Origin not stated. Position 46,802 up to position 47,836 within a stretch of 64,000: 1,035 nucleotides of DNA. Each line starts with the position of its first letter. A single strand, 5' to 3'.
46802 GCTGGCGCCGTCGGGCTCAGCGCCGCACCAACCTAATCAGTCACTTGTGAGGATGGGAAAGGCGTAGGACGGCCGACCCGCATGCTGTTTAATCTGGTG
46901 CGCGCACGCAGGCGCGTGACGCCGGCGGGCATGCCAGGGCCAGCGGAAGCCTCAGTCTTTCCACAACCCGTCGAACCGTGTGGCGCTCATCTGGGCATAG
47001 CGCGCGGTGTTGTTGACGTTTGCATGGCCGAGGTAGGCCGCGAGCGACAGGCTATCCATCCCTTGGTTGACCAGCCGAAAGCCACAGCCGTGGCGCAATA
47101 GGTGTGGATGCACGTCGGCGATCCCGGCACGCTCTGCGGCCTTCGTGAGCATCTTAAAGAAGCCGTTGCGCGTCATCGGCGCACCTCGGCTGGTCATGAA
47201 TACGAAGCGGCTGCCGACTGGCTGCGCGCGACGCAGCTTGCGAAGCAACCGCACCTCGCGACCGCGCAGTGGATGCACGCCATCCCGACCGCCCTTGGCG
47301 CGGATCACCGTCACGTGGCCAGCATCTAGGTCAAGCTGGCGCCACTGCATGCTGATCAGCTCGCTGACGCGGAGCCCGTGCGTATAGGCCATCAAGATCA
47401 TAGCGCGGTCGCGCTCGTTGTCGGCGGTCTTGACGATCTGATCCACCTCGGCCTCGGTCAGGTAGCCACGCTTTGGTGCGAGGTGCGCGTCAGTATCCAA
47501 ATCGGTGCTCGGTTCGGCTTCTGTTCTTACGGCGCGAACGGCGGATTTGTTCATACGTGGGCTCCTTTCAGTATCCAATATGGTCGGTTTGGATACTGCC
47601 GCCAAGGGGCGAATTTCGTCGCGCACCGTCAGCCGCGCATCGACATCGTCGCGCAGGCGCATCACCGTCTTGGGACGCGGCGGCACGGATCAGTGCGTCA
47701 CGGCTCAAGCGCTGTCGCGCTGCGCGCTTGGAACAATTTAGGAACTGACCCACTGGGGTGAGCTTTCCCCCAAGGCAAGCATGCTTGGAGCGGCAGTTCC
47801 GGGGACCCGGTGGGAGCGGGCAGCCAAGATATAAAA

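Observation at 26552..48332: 21.8-kb integrative element with perfect 33-bp attL/attR in a non-tRNA target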

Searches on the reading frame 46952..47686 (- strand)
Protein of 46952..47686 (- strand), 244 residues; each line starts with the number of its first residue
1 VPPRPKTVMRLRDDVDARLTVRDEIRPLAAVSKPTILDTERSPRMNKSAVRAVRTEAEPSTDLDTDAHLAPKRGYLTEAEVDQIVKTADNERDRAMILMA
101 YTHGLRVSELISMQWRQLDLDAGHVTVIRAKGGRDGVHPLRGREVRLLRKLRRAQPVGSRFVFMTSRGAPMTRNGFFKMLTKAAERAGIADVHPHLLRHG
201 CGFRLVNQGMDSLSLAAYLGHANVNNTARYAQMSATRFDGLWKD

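Call 10: search_protein_families(library=pfam, proteins=[window:46952-47686:-], max_evalue=0.01)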
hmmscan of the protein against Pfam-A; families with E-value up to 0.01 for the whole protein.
window:46952-47686:- (244 aa): 1 family
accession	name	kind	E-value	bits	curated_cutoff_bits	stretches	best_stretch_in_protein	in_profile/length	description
PF00589.27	Phage_integrase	-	2.5e-39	135.3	27.1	1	75-235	2-170/172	Phage integrase family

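Call 44: find_encoding_contigs(protein=window:46952-47686:-, flank=10000, max_places=10)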
Protein window:46952-47686:- (244 aa): no gene with exactly this product is on record in the collection.

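Call 52: search_protein_families(library=phrogs, proteins=[window:46952-47662:-], max_evalue=0.001)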
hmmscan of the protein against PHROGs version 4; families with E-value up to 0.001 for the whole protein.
window:46952-47662:- (236 aa): 6 families
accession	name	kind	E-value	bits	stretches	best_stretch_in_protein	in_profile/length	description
phrog_216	-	integration and excision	3.3e-32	112.8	1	60-227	48-226/301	integrase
phrog_1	-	integration and excision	4.9e-32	112.9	1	63-224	266-434/611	integrase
phrog_7685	-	integration and excision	3.4e-05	24.5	1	136-221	137-218/240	integrase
phrog_5830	-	integration and excision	3.8e-05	24.1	1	57-119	100-165/318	integrase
phrog_35951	-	unknown function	0.00019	22.9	0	171-229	8-66/97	-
phrog_7269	-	integration and excision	0.00058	20.8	0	168-227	13-71/89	integrase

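Call 62: search_protein_families(library=pfam, proteins=[window:46952-47686:-], max_evalue=0.01)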
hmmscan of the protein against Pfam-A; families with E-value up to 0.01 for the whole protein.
window:46952-47686:- (244 aa): 1 family
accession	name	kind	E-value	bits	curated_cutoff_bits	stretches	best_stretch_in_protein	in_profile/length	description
PF00589.27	Phage_integrase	-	2.5e-39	135.3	27.1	1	75-235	2-170/172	Phage integrase family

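Call 63: find_related_loci(query=window:46952-47662:-, collection=viral_contigs, flank=6000)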
Query window:46952-47662:- (236 aa) in viral_contigs; peptide patterns used: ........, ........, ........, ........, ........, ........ (x = any residue, [..] = any of these).
15 stretches matched a pattern, but none encodes a relative of the query by tblastn (E <= 1e-3).

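Call 64: find_homologous_proteins(query=window:46952-47662:-, max_evalue=1e-20)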
Query window:46952-47662:- (236 aa): 449 proteins with E <= 1e-20 among 3499 candidates; the best 120 are listed.
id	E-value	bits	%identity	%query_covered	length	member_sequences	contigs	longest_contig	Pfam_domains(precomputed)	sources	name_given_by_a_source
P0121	6.0e-128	443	100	85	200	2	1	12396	PF00589.28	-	-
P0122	8.1e-93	328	74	85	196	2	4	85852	PF00589.28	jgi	jgi:type 1 fimbriae regulatory protein FimE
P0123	7.0e-91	322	71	85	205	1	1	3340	PF00589.28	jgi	jgi:type 1 fimbriae regulatory protein FimB/type 1 fimbriae regulatory protein FimE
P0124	8.1e-91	322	73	85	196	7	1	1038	PF00589.28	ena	-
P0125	1.7e-89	317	71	85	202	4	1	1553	PF00589.28,PF22823.3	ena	-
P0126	5.9e-89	315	71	85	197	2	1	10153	PF00589.28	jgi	jgi:type 1 fimbriae regulatory protein FimE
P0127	2.0e-88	314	69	88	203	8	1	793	PF00589.28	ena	-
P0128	2.9e-87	310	70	85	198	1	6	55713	PF00589.28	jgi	jgi:integrase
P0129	3.7e-87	310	69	85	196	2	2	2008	PF00589.28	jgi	jgi:type 1 fimbriae regulatory protein FimB/type 1 fimbriae regulatory protein FimE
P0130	4.0e-87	309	70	85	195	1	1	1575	PF00589.28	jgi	jgi:integrase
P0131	4.0e-87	309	70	86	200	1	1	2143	PF00589.28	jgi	jgi:type 1 fimbriae regulatory protein FimB/type 1 fimbriae regulatory protein FimE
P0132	6.9e-87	309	70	85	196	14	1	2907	PF00589.28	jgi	jgi:type 1 fimbriae regulatory protein FimB/type 1 fimbriae regulatory protein FimE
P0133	1.2e-86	308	70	85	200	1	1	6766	PF00589.28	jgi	jgi:integrase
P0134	9.5e-86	305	77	73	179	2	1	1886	PF00589.28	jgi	-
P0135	1.0e-85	305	70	85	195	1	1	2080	PF00589.28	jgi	jgi:type 1 fimbriae regulatory protein FimB/type 1 fimbriae regulatory protein FimE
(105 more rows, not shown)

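Call 65: find_encoding_contigs(protein=P0121, flank=10000, max_places=5)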
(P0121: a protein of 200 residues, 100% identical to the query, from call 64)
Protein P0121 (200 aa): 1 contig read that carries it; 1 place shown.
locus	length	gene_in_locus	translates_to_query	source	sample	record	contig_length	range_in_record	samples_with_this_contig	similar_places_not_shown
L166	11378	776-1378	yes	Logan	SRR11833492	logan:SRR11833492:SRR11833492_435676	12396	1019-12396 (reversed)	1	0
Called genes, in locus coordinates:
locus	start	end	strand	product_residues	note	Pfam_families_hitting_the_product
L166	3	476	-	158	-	?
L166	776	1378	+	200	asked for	PF00589:Phage_integrase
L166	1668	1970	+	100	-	-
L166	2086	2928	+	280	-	-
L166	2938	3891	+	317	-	-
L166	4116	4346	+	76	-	-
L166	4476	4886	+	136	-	-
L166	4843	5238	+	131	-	PF13560:HTH_31 (weak), PF01381:HTH_3 (weak)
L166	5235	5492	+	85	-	-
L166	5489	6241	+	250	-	-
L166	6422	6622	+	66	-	-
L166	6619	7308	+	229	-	-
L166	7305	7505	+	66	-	-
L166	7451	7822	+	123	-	-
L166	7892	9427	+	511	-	PF08706:D5_N, PF19263:DUF5906, PF03288:Pox_D5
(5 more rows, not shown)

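Call 66: find_encoding_contigs(protein=P0122, flank=8000, max_places=4)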
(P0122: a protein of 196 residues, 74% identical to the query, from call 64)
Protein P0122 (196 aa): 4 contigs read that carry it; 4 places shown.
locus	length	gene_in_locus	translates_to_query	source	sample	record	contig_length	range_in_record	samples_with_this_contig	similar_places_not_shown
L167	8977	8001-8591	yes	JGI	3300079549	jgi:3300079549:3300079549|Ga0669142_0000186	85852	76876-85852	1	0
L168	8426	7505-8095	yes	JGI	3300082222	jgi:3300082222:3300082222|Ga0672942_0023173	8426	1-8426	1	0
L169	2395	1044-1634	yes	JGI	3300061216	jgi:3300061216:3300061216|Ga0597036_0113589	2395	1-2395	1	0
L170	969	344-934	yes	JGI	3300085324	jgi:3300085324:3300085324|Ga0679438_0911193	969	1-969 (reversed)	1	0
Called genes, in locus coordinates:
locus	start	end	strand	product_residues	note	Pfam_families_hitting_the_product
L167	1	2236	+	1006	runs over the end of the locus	PF02743:dCache_1, PF00672:HAMP, PF01590:GAF, PF13185:GAF_2, PF01590:GAF, PF13185:GAF_2, PF13492:GAF_3, PF00512:HisKA, +2 more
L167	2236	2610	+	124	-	PF00072:Response_reg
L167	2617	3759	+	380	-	PF00072:Response_reg, PF00211:Guanylate_cyc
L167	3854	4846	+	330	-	PF04392:ABC_sub_bind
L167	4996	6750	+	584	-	PF00211:Guanylate_cyc, PF13428:TPR_14 (faint), PF00515:TPR_1 (faint), PF13181:TPR_8 (faint), PF13414:TPR_11 (faint), PF13424:TPR_12 (faint), PF14559:TPR_19 (weak), PF07719:TPR_2 (weak), +1 more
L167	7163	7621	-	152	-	-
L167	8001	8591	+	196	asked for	PF00589:Phage_integrase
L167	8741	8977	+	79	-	?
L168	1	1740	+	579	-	?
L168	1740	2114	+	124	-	PF00072:Response_reg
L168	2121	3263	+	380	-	PF00072:Response_reg, PF00211:Guanylate_cyc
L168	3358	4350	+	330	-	PF04392:ABC_sub_bind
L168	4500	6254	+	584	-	PF00211:Guanylate_cyc, PF13428:TPR_14 (faint), PF00515:TPR_1 (faint), PF13181:TPR_8 (faint), PF13414:TPR_11 (faint), PF13432:TPR_16 (faint), PF14559:TPR_19 (weak), PF07719:TPR_2 (weak)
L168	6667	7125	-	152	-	-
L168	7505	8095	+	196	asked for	PF00589:Phage_integrase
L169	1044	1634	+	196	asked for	PF00589:Phage_integrase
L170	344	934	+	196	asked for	PF00589:Phage_integrase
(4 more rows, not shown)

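Call 78: search_protein_families(library=ncbifam, proteins=[window:46952-47662:-], max_evalue=0.001)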
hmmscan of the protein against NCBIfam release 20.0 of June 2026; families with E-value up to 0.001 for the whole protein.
window:46952-47662:- (236 aa): 12 families
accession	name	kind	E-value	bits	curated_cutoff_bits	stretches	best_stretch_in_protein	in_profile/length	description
NF007371.0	PRK09871.1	subfamily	1.7e-36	125.7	222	1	64-235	3-184/198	tyrosine-type DNA invertase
NF007370.0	PRK09870.1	subfamily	2.4e-35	122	221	1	63-235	8-189/200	tyrosine-type DNA invertase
TIGR02225.1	recomb_XerD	equivalog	6.8e-31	107.7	329.6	1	46-235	82-284/290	site-specific tyrosine recombinase XerD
NF040815.2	recomb_XerA_Arch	equivalog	5.7e-30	104.8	220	1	65-228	94-257/263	site-specific tyrosine recombinase/integron integrase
NF001399.0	PRK00283.1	subfamily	1.3e-28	100.1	279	1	41-235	87-293/300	tyrosine recombinase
TIGR02224.1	recomb_XerC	equivalog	5.2e-25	88.4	335.15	1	68-231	107-283/295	tyrosine recombinase XerC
NF002331.0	PRK01287.1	subfamily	1.7e-19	70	371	1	67-227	141-314/365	site-specific tyrosine recombinase XerC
NF003462.0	PRK05084.1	equivalog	4.3e-16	58.6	267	1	80-227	192-346/360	tyrosine recombinase XerS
TIGR02249.1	integrase_gron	subfamily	3.7e-13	49.5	265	2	68-135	102-168/315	integron integrase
NF011946.0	PRK15417.1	equivalog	6.3e-10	38.7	435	1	163-226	252-316/337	integron integrase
NF002685.0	PRK02436.1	equivalog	2e-06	27.8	178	1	70-217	99-238/245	site-specific tyrosine recombinase XerD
NF040693.1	recomb_GmtY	equivalog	1.5e-05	24.4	340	1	152-228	351-435/441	gamma-mobile-trio recombinase GmtY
